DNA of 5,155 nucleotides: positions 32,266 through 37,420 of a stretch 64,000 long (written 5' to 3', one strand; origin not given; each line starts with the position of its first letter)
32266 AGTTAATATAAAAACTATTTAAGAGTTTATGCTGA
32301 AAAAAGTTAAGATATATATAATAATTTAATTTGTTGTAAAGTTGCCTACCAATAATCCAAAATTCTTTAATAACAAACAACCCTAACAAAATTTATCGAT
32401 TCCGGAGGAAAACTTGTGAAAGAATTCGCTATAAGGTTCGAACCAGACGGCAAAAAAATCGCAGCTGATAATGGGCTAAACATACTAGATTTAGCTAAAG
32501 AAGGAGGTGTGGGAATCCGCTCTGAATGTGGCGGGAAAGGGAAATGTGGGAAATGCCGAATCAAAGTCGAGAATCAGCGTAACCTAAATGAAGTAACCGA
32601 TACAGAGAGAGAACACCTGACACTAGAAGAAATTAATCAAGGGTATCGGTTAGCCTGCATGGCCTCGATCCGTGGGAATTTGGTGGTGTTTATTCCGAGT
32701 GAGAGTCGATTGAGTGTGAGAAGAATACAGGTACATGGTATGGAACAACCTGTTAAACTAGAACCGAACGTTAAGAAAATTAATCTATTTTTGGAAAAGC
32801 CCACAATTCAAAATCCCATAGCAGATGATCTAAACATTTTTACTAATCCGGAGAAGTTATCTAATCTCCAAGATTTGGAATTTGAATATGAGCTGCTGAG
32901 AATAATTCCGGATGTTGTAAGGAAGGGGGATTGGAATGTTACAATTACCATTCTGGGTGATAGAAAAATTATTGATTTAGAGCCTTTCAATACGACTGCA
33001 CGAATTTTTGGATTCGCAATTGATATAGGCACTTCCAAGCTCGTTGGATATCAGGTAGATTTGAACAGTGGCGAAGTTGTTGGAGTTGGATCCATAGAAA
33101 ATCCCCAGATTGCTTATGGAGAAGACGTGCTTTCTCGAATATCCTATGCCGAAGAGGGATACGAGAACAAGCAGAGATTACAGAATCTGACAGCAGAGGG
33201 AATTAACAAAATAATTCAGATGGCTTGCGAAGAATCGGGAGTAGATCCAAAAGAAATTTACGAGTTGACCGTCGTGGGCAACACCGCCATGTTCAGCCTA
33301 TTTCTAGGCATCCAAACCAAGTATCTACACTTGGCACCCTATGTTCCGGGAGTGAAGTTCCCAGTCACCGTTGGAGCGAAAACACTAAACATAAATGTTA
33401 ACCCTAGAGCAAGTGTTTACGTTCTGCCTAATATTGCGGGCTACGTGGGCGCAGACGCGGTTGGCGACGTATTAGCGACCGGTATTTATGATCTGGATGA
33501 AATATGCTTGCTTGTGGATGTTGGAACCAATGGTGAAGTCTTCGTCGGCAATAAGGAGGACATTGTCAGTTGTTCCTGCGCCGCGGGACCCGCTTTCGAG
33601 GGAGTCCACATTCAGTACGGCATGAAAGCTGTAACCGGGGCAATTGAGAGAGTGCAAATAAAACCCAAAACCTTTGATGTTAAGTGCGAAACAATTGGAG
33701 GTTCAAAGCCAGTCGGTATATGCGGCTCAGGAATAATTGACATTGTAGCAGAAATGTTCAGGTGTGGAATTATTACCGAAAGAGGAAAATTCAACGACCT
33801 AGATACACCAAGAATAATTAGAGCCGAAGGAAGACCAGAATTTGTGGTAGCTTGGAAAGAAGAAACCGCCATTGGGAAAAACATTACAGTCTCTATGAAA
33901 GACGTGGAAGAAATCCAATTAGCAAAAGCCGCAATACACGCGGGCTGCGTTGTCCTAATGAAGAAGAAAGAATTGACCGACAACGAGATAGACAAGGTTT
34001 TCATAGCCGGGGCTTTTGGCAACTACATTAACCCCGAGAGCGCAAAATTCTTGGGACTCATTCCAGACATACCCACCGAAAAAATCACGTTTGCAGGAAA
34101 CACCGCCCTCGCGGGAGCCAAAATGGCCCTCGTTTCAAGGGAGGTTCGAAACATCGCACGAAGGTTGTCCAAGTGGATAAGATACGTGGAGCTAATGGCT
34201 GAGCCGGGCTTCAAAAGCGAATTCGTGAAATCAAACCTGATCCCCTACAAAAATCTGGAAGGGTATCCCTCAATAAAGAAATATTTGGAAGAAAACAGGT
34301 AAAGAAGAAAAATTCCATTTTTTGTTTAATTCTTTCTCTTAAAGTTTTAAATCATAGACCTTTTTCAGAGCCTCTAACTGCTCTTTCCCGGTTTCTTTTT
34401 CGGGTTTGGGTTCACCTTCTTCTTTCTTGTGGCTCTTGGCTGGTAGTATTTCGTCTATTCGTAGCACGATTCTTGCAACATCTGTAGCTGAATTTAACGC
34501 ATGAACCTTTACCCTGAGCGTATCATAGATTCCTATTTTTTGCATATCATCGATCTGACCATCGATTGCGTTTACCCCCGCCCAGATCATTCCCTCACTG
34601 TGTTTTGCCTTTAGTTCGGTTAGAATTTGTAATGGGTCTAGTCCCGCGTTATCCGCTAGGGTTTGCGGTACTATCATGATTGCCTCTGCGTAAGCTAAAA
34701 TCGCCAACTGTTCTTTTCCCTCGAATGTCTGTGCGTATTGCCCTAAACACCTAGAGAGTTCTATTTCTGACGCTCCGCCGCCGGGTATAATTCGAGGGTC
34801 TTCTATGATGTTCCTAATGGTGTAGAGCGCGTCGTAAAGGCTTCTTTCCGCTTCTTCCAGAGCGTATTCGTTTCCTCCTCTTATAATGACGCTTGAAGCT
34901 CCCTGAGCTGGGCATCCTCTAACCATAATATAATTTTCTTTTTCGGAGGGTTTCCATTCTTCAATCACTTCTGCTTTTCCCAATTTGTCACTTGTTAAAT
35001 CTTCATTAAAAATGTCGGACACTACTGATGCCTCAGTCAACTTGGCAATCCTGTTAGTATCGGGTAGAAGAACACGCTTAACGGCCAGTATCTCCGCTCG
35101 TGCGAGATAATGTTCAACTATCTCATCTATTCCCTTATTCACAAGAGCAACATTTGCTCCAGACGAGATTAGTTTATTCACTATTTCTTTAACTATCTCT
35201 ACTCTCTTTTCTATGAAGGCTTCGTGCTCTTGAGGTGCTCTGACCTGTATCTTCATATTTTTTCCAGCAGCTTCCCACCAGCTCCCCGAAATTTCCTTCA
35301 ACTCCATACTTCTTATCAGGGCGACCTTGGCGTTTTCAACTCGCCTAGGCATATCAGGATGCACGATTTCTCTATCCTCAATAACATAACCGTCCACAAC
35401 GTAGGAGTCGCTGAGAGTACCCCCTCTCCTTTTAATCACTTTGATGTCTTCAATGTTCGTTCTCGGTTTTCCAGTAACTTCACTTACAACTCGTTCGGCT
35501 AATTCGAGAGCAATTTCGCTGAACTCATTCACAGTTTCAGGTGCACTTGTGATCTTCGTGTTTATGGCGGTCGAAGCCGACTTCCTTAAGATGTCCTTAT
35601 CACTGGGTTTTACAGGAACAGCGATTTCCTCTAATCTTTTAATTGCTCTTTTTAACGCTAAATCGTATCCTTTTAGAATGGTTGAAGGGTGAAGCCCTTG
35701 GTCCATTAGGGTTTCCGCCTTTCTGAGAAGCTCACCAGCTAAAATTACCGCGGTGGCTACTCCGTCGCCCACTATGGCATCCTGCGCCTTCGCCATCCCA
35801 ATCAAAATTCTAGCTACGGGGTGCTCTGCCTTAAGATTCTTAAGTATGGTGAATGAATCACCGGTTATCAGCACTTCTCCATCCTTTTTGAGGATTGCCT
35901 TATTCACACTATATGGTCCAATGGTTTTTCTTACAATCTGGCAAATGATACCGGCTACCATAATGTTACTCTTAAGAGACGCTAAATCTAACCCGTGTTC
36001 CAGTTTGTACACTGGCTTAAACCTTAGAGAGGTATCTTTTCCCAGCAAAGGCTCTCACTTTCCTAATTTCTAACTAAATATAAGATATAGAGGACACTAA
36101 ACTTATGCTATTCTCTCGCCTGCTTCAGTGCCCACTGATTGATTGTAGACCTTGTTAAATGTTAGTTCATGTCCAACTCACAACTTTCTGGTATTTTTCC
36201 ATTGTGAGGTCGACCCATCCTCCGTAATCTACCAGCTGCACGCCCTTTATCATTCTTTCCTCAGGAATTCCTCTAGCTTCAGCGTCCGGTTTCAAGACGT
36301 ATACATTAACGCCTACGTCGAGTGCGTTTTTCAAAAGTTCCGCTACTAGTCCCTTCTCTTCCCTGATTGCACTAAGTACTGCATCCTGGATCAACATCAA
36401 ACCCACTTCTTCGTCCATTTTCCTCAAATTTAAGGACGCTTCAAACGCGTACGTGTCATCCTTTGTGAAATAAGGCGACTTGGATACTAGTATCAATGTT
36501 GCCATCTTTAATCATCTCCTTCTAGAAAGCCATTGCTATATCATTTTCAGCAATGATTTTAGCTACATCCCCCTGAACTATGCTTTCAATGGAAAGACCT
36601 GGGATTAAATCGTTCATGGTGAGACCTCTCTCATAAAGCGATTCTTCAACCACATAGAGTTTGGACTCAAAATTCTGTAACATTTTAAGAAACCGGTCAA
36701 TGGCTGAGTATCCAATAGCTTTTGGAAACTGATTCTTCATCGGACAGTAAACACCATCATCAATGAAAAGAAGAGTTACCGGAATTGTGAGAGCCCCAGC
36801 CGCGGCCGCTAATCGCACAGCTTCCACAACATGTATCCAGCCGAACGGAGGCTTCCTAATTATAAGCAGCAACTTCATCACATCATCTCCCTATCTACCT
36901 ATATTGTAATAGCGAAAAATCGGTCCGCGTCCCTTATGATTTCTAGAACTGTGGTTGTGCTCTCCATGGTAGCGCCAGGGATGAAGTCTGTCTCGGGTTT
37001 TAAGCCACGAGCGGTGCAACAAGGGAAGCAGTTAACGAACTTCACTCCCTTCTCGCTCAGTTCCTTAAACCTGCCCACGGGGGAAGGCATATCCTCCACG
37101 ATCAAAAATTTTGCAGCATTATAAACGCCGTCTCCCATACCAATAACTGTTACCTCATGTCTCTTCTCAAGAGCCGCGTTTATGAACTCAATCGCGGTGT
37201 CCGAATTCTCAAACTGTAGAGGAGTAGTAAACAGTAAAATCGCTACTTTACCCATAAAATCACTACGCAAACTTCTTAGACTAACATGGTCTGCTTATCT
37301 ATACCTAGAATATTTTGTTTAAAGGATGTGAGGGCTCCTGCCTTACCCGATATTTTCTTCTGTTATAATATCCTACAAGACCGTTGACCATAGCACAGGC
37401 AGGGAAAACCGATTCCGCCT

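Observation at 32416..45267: Corrinoid demethylation module packaged with its own chaperonins, a DsrEFH relay and a lipoyl carrier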

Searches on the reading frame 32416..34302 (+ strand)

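Call 3: search_protein_families(library=pfam, proteins=[window:32416-34302:+], max_evalue=0.01)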
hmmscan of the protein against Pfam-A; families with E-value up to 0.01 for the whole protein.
window:32416-34302:+ (628 aa): 4 families
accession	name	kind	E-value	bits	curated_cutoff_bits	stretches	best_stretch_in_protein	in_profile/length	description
PF14574.11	RACo_C_ter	-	2.4e-96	322.3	27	1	362-620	1-260/261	C-terminal domain of RACo the ASKHA domain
PF17651.6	Raco_middle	-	1.7e-55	187.6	26.8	1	198-358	1-161/163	RACo middle region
PF17650.6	RACo_linker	-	5.9e-14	52.1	26.2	1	110-194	3-85/86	RACo linker region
PF00111.32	Fer2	-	2.3e-10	40.7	21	1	10-84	5-75/77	2Fe-2S iron-sulfur cluster binding domain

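Call 8: search_protein_families(library=ncbifam, proteins=[window:32416-34302:+], max_evalue=0.001)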
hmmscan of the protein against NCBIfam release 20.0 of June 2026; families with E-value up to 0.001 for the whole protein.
window:32416-34302:+ (628 aa): 9 families
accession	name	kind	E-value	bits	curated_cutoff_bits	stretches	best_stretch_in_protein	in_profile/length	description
NF040756.1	corr_regen_AcsV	exception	2.8e-159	531.4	800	1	6-618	2-632/632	corrinoid activation/regeneration protein AcsV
TIGR04270.1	Rama_corrin_act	subfamily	1.2e-42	146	500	1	199-578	2-383/534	methylamine methyltransferase corrinoid protein reductive activase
TIGR01941.1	nqrF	equivalog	2.8e-13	49.5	295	1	11-96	40-123/405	NADH:ubiquinone reductase (Na(+)-transporting) subunit F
TIGR02007.1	fdx_isc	equivalog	5.1e-06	26.6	132.1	1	8-95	11-101/110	ISC system 2Fe-2S type ferredoxin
NF058606.1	GlBtMonoRdsGbcB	equivalog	5.9e-06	25.4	500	1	4-91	278-360/362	glycine betaine monooxygenase reductase subunit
NF004317.0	PRK05713.1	equivalog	1e-05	25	338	1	14-99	10-92/312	iron-sulfur-binding ferredoxin reductase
NF007964.0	PRK10684.1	equivalog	2.5e-05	23.4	383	1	13-91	259-332/333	NADH oxidoreductase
NF040810.1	BenC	equivalog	3.2e-05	23.3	430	1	5-101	4-99/333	benzoate 1,2-dioxygenase electron transfer component BenC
TIGR02008.1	fdx_plant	subfamily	4.6e-05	23.1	81.15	1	13-93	15-90/97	ferredoxin [2Fe-2S]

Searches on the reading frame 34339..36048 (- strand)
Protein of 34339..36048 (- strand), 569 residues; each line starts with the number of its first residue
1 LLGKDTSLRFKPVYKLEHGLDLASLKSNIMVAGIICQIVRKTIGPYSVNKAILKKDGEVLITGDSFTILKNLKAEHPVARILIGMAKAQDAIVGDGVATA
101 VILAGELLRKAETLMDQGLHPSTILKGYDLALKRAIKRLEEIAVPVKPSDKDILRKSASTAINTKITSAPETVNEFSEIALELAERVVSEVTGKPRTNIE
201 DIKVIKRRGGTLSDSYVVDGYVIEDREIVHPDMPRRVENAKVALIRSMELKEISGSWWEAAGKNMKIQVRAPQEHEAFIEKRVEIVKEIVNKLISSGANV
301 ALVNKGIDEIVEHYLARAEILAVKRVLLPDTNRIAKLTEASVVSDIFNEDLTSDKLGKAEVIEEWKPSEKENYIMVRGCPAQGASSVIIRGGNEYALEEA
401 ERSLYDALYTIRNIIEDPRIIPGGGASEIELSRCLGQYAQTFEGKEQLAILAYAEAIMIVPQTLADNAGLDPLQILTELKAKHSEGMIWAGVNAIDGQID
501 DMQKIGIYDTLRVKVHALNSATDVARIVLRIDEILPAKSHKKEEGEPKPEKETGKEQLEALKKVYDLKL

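Call 3: search_protein_families(library=pfam, proteins=[window:34339-36048:-], max_evalue=0.01)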
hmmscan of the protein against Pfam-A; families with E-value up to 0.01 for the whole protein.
window:34339-36048:- (569 aa): 1 family
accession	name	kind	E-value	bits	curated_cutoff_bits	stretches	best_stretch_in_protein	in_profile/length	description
PF00118.29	Cpn60_TCP1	-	2.1e-145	485.6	34.3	1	37-538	3-489/490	TCP-1/cpn60 chaperonin family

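Call 8: search_protein_families(library=ncbifam, proteins=[window:34339-36048:-], max_evalue=0.001)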
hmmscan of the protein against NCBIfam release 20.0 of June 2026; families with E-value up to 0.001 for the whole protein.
window:34339-36048:- (569 aa): 19 families
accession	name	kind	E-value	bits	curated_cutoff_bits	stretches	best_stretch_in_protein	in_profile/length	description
NF041082.2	thermosome_alpha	equivalog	1.7e-153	512.2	450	1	25-537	19-518/519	thermosome subunit alpha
NF041083.2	thermosome_beta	equivalog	1.7e-151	505.8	400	1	24-537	18-519/520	thermosome subunit beta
TIGR02339.1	thermosome_arch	subfamily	1.7e-147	492.3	671.1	1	24-537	17-520/521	thermosome subunit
TIGR02340.1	chap_CCT_alpha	equivalog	9.1e-110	367.9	800.2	1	26-542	15-534/536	T-complex protein 1 subunit alpha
TIGR02342.1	chap_CCT_delta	equivalog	1.8e-109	366.6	695.35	1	26-536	12-515/517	T-complex protein 1 subunit delta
TIGR02345.1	chap_CCT_eta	equivalog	2.3e-102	343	669.2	1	24-538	19-521/523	T-complex protein 1 subunit eta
TIGR02344.1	chap_CCT_gamma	equivalog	3.7e-102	342.5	553.45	1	26-536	19-521/526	T-complex protein 1 subunit gamma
TIGR02343.1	chap_CCT_epsi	equivalog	4.9e-102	342.3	710.5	1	23-535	27-529/532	T-complex protein 1 subunit epsilon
TIGR02346.1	chap_CCT_theta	equivalog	2.3e-86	290.3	455.9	1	15-550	11-528/531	T-complex protein 1 subunit theta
TIGR02341.1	chap_CCT_beta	equivalog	1.8e-85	287.6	522.15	1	29-540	20-517/519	T-complex protein 1 subunit beta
TIGR02347.1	chap_CCT_zeta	equivalog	9.1e-80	268.7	587.15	1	23-541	16-529/531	T-complex protein 1 subunit zeta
NF009487.0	PRK12849.1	subfamily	3.3e-29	101.5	352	2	383-548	374-533/543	chaperonin GroEL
NF000592.1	PRK00013.1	subfamily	5.7e-25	87.8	397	2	387-533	377-518/524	chaperonin GroEL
NF009488.0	PRK12850.1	subfamily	2.1e-23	82.6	475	2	34-164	22-160/544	chaperonin GroEL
TIGR02348.1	GroEL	equivalog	2.9e-23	82.2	582.1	2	389-534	379-519/526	chaperonin GroEL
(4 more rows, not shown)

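Call 70: find_homologous_proteins(query=window:34339-36048:-, max_evalue=1e-100)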
Query window:34339-36048:- (569 aa): 914 proteins with E <= 1e-100 among 8000 candidates; the best 120 are listed. Only proteins of 312 to 996 residues were searched: fused or split forms outside these lengths cannot appear, so this answer is no evidence that the protein stands alone or is whole; lengths 'longer' or 'shorter' looks for them.
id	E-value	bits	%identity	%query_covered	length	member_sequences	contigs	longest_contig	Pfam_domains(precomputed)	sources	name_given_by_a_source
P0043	0.0e+0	1222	100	100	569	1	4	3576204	PF00118.30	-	-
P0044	0.0e+0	1053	85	100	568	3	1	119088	PF00118.30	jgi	-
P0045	0.0e+0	1020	81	100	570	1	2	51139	PF00118.30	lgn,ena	-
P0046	1.2e-266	904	73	100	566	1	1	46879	PF00118.30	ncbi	ncbi:MAG: thermosome subunit alpha [Candidatus Lokiarchaeia archaeon]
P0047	2.7e-260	883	72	100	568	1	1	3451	PF00118.30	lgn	-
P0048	3.9e-259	879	72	100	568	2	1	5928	PF00118.30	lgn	-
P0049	2.5e-254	863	68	100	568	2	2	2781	PF00118.30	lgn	-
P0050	3.6e-254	863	71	100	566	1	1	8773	PF00118.30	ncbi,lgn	-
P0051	5.0e-253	859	70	99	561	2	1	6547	PF00118.30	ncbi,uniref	ncbi:MAG: thermosome subunit alpha [Candidatus Jordarchaeum sp.]|uniref:thermosome subunit alpha n=1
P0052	1.6e-251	854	67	100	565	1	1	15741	PF00118.30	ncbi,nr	ncbi:MAG: thermosome subunit [Candidatus Freyarchaeota archaeon]|nr:thermosome subunit [Candidatus J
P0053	3.5e-251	853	67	100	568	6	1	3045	PF00118.30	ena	-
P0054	2.3e-247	840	67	100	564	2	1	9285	PF00118.30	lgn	-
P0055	7.3e-245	832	67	100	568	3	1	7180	PF00118.30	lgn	-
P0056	1.1e-244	831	66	100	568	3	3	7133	PF00118.30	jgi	-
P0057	1.0e-164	567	51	92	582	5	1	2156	PF00118.30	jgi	-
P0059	1.7e-157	544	49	95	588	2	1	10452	PF00118.30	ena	-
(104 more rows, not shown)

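Call 71: find_encoding_contigs(protein=P0059, flank=10000, max_places=2)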
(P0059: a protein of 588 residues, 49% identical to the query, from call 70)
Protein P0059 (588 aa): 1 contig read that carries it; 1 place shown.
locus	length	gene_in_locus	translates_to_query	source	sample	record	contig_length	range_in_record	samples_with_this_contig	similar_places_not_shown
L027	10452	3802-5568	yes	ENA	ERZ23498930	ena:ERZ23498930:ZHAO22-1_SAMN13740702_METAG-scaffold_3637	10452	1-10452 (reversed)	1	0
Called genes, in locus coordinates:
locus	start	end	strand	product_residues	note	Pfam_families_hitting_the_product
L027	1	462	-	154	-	?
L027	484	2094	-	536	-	PF00118:Cpn60_TCP1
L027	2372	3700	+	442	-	PF01208:URO-D (weak)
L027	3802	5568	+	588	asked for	PF00118:Cpn60_TCP1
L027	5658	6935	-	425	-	PF06050:HGD-D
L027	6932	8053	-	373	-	PF06050:HGD-D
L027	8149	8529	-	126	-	PF02036:SCP2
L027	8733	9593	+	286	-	PF01144:CoA_trans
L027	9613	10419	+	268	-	PF01144:CoA_trans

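Call 72: find_encoding_contigs(protein=P0052, flank=10000, max_places=2)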
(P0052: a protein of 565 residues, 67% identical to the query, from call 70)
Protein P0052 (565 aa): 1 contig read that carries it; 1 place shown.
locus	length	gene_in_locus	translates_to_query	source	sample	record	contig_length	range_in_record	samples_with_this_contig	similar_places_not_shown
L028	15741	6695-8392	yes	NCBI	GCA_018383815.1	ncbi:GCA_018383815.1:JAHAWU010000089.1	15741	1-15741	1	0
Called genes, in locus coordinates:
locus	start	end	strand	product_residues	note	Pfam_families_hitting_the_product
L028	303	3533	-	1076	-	PF00118:Cpn60_TCP1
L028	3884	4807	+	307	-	PF02007:MtrH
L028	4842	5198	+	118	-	PF02635:DsrE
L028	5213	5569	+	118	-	PF02635:DsrE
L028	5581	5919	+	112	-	PF02635:DsrE, PF04077:DsrH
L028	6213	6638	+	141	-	-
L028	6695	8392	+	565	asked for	PF00118:Cpn60_TCP1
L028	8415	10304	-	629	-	PF00111:Fer2, PF17650:RACo_linker, PF17651:Raco_middle, PF14574:RACo_C_ter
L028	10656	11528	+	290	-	-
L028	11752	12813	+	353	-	PF00180:Iso_dh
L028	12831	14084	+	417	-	PF00330:Aconitase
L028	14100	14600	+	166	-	PF00694:Aconitase_C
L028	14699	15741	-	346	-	PF02754:CCG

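Call 73: find_encoding_contigs(protein=P0046, flank=10000, max_places=2)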
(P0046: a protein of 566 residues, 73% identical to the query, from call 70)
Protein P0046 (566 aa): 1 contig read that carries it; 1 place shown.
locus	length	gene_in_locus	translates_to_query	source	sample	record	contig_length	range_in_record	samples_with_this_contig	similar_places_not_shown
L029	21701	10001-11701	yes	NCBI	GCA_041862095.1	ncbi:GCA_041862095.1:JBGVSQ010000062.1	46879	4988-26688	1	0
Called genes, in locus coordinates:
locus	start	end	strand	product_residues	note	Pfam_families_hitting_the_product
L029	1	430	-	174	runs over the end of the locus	PF01597:GCV_H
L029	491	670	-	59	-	-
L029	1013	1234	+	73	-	-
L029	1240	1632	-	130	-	-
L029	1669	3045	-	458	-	-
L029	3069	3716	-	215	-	PF02607:B12-binding_2, PF02310:B12-binding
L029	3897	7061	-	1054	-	PF00118:Cpn60_TCP1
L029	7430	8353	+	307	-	PF02007:MtrH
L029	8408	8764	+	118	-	PF02635:DsrE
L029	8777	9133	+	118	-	PF02635:DsrE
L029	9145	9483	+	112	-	PF02635:DsrE, PF04077:DsrH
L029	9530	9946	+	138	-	-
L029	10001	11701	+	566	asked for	PF00118:Cpn60_TCP1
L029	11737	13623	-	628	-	PF00111:Fer2, PF17650:RACo_linker, PF17651:Raco_middle, PF14574:RACo_C_ter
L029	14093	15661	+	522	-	PF01565:FAD_binding_4, PF02913:FAD-oxidase_C (faint)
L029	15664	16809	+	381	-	PF13183:Fer4_8, PF02754:CCG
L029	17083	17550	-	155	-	-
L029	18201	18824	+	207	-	PF01565:FAD_binding_4 (weak)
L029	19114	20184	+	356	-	PF00180:Iso_dh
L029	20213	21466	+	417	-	PF00330:Aconitase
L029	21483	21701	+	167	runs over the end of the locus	PF00694:Aconitase_C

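Call 75: search_protein_families(library=pfam, proteins=[L029:9530-9946:+], max_evalue=0.001)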
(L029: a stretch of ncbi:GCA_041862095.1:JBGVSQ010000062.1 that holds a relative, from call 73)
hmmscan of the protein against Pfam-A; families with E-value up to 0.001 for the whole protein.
L029:9530-9946:+ (138 aa): 0 families

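Call 104: search_protein_families(library=pfam, proteins=[L029:17083-17550:-], max_evalue=0.001)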
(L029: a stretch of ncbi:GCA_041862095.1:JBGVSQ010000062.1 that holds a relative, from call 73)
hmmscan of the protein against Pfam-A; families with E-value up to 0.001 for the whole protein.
L029:17083-17550:- (155 aa): 0 families

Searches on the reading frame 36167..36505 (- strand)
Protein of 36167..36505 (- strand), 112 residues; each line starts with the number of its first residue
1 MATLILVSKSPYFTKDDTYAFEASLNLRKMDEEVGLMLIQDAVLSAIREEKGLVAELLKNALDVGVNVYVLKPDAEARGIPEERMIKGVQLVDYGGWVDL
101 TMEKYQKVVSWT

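Call 3: search_protein_families(library=pfam, proteins=[window:36167-36505:-], max_evalue=0.01)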
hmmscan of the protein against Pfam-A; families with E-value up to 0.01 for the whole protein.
window:36167-36505:- (112 aa): 2 families
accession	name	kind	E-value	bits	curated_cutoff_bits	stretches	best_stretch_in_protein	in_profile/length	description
PF04077.17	DsrH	-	5.7e-17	62.1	24.4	1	27-104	13-85/88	DsrH like protein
PF02635.20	DsrE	-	6.2e-12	46.2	22.7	1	1-107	1-113/116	DsrE/DsrF-like family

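Call 8: search_protein_families(library=ncbifam, proteins=[window:36167-36505:-], max_evalue=0.001)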
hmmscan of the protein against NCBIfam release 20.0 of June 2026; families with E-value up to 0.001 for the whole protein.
window:36167-36505:- (112 aa): 3 families
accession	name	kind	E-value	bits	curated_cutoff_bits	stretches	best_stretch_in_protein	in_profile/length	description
TIGR03011.1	sulf_tusB_dsrH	equivalog_domain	4.7e-19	68.3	49.2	1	4-111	1-95/95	sulfurtransferase complex subunit TusB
NF010035.0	PRK13510.1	equivalog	1.3e-11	44.6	104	1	19-111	10-95/95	sulfurtransferase complex subunit TusB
TIGR03010.1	sulf_tusC_dsrF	equivalog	0.00026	20.9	94.15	0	4-109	3-114/116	sulfurtransferase complex subunit TusC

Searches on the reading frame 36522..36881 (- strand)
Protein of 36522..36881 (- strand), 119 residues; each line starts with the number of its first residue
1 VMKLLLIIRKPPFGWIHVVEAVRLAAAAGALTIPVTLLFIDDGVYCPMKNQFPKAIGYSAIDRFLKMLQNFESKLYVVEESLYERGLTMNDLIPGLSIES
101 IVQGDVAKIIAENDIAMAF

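Call 3: search_protein_families(library=pfam, proteins=[window:36522-36881:-], max_evalue=0.01)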
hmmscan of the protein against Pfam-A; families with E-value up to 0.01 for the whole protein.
window:36522-36881:- (119 aa): 2 families
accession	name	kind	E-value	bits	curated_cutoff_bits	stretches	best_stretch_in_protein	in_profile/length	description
PF02635.20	DsrE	-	2.6e-15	57.1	22.7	1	2-118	1-115/116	DsrE/DsrF-like family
PF04077.17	DsrH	-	0.0033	18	24.4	0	36-97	21-71/88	DsrH like protein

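Call 8: search_protein_families(library=ncbifam, proteins=[window:36522-36881:-], max_evalue=0.001)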
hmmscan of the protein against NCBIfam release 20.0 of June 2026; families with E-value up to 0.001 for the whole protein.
window:36522-36881:- (119 aa): 2 families
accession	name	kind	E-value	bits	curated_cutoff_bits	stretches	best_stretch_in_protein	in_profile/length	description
TIGR03010.1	sulf_tusC_dsrF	equivalog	2.2e-16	59.9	94.15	1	3-117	1-114/116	sulfurtransferase complex subunit TusC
NF001238.0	PRK00211.1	equivalog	1.6e-13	50.6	79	1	1-114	1-114/119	sulfurtransferase complex subunit TusC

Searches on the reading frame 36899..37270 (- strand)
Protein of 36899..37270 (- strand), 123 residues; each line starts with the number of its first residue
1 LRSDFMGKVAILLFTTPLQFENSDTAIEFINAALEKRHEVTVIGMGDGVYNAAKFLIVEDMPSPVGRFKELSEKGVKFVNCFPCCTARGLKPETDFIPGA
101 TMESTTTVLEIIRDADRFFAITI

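Call 3: search_protein_families(library=pfam, proteins=[window:36899-37270:-], max_evalue=0.01)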
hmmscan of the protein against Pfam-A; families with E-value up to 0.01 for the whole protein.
window:36899-37270:- (123 aa): 1 family
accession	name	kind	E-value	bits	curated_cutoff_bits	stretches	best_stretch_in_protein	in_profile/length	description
PF02635.20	DsrE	-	9.9e-16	58.4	22.7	1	8-119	2-114/116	DsrE/DsrF-like family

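Call 8: search_protein_families(library=ncbifam, proteins=[window:36899-37270:-], max_evalue=0.001)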
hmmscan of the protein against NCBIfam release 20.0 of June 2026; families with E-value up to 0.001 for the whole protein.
window:36899-37270:- (123 aa): 2 families
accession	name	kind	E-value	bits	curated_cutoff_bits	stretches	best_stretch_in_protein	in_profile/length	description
TIGR03012.1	sulf_tusD_dsrE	equivalog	9.2e-07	28.8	89.25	1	9-92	2-88/127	sulfurtransferase complex subunit TusD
NF001237.0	PRK00207.1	equivalog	0.0008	19.3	92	1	10-90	4-87/128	sulfurtransferase complex subunit TusD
